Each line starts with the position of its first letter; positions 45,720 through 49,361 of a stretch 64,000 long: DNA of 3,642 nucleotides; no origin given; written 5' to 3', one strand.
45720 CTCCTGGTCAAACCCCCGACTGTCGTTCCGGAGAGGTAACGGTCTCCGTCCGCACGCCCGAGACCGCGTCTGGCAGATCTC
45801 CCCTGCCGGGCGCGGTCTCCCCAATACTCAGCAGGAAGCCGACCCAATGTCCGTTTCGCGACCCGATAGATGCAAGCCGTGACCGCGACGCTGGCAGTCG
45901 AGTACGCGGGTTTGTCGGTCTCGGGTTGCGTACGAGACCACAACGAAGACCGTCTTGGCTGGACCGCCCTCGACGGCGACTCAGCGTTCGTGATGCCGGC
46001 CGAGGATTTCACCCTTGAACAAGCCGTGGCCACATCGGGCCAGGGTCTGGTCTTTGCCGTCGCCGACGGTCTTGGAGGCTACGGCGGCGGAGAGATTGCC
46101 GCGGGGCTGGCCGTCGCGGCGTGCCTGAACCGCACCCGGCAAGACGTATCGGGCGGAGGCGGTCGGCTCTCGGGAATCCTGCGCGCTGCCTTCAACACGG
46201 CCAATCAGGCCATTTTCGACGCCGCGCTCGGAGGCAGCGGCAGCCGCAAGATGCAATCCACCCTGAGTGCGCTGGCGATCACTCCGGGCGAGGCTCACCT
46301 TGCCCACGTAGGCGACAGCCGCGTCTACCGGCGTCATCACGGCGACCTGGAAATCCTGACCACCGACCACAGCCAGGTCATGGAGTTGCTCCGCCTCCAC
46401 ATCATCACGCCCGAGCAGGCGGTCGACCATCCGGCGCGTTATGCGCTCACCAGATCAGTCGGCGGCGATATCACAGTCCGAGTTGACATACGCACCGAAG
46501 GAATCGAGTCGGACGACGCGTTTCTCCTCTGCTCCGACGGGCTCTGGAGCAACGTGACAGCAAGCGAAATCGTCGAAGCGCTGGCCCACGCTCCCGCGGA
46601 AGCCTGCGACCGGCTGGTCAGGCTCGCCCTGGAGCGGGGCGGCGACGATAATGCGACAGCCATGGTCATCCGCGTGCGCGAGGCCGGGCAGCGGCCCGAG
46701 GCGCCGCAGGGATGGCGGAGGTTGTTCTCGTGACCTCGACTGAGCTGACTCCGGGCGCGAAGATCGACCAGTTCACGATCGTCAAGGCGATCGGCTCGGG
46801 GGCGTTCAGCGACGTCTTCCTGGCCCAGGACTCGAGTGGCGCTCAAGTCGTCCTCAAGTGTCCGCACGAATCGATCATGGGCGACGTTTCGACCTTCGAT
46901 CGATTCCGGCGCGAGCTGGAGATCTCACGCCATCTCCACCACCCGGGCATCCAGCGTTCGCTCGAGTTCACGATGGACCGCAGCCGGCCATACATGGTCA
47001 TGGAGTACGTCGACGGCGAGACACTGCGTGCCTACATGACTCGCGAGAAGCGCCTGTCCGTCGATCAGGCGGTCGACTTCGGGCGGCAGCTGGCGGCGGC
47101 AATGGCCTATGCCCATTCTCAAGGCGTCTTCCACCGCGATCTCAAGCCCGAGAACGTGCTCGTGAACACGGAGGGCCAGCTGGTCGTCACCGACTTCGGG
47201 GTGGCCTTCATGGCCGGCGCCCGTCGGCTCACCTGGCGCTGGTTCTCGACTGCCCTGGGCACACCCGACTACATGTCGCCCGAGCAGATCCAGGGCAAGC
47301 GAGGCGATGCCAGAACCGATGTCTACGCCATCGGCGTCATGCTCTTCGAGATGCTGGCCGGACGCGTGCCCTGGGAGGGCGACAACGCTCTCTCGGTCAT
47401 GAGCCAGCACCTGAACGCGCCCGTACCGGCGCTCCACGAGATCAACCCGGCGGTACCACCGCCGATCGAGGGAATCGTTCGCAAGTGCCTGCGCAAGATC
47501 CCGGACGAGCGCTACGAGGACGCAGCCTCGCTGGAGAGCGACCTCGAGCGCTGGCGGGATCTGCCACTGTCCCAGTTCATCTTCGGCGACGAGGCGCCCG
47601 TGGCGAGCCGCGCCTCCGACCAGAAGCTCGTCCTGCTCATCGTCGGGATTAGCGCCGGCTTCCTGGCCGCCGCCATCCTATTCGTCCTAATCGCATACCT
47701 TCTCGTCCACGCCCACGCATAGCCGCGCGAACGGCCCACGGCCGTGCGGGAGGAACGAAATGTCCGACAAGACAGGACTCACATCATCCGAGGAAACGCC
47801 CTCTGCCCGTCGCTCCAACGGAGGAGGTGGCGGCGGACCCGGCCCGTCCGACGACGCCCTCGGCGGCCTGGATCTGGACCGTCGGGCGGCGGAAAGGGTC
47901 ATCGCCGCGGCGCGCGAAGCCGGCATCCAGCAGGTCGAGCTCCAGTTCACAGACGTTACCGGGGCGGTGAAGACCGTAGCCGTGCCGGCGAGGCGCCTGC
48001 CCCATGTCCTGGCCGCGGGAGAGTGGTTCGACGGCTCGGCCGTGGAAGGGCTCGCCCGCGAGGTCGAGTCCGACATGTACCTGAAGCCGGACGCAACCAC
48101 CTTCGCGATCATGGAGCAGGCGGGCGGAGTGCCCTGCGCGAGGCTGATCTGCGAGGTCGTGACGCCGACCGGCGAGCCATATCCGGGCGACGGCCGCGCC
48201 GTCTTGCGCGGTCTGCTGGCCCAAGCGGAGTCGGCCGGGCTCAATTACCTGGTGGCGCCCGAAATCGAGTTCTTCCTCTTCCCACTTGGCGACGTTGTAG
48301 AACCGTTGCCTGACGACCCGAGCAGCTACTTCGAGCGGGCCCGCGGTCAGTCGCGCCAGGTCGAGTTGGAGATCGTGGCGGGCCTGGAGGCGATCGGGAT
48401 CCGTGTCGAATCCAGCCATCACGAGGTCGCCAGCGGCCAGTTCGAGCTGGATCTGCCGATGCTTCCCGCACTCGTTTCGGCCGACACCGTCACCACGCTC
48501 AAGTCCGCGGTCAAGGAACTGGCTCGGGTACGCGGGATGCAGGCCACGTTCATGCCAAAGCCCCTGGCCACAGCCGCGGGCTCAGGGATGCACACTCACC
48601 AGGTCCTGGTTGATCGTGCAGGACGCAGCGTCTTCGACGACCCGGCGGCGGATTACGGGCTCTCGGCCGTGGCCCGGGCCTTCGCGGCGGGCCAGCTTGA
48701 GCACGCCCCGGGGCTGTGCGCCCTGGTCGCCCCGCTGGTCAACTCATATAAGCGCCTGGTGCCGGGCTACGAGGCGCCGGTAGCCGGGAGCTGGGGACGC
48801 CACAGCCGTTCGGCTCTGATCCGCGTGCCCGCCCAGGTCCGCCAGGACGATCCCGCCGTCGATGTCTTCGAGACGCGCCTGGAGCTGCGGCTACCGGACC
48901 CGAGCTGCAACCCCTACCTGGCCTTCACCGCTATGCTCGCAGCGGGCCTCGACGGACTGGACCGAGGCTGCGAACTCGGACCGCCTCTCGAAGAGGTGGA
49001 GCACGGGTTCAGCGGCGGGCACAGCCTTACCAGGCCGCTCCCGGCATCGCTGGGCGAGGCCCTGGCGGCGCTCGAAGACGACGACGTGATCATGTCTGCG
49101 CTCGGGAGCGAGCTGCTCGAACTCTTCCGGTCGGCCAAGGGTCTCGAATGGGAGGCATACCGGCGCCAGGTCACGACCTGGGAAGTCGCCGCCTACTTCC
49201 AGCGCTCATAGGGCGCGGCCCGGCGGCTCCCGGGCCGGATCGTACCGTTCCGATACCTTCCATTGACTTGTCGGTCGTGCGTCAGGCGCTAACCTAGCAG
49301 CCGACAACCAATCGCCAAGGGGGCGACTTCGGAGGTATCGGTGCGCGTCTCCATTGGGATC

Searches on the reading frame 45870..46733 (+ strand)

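Call 17: search_protein_families(library=pfam, proteins=[window:45870-46733:+], max_evalue=0.0001)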
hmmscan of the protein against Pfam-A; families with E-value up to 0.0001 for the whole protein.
window:45870-46733:+ (287 aa): 2 families
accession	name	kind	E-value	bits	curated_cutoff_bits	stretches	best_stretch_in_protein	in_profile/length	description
PF13672.11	PP2C_2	-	3.4e-16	59.8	24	1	43-230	11-179/209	Protein phosphatase 2C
PF00481.26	PP2C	-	1.4e-06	28.7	20.3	0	213-261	200-254/255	Protein phosphatase 2C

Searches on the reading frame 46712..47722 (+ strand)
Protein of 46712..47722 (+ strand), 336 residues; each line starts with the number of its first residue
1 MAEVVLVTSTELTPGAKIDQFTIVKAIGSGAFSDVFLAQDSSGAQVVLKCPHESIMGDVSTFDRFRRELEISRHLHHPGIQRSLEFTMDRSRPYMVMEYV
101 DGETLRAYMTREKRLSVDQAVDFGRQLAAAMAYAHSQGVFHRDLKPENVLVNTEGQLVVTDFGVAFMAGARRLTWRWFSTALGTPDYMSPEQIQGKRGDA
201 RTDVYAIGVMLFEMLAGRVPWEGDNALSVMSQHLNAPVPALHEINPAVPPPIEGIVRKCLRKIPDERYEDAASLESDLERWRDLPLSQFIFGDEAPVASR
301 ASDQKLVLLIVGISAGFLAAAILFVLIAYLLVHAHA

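Call 17: search_protein_families(library=pfam, proteins=[window:46712-47722:+], max_evalue=0.0001)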
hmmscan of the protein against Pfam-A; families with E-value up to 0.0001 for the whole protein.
window:46712-47722:+ (336 aa): 4 families
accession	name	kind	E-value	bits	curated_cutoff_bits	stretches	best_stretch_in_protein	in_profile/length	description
PF00069.31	Pkinase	-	1.9e-52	178.7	31.7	1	22-269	2-253/263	Protein kinase domain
PF07714.23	PK_Tyr_Ser-Thr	-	5.6e-36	124.6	23.1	1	22-268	2-249/258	Protein tyrosine and serine/threonine kinase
PF01636.29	APH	-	1.8e-12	48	23.2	1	24-130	2-103/239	Phosphotransferase enzyme family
PF03109.22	ABC1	-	4.2e-11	42.9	22.9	1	91-165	141-214/244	ABC1 atypical kinase-like domain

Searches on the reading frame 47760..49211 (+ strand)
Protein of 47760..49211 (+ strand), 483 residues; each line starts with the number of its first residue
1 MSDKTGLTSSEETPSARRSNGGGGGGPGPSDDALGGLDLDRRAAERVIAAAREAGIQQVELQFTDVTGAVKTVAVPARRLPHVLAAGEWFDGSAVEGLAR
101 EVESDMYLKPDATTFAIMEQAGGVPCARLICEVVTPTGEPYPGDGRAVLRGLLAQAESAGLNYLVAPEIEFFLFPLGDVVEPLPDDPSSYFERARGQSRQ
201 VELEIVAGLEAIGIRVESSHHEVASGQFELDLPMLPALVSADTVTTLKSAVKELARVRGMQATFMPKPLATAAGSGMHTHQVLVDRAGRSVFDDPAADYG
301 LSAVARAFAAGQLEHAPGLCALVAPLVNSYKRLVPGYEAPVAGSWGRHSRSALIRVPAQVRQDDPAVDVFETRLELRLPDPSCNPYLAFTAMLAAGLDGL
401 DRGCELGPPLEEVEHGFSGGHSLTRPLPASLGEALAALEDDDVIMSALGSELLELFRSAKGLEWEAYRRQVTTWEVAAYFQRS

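Call 17: search_protein_families(library=pfam, proteins=[window:47760-49211:+], max_evalue=0.0001)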
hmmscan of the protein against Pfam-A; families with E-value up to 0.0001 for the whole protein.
window:47760-49211:+ (483 aa): 2 families
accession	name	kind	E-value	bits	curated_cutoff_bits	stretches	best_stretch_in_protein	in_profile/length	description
PF00120.29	Gln-synt_C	-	1.5e-99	333.8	24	1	143-479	2-344/344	Glutamine synthetase, catalytic domain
PF03951.24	Gln-synt_N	-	1.8e-20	72.7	33.4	1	56-136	2-82/82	Glutamine synthetase, beta-Grasp domain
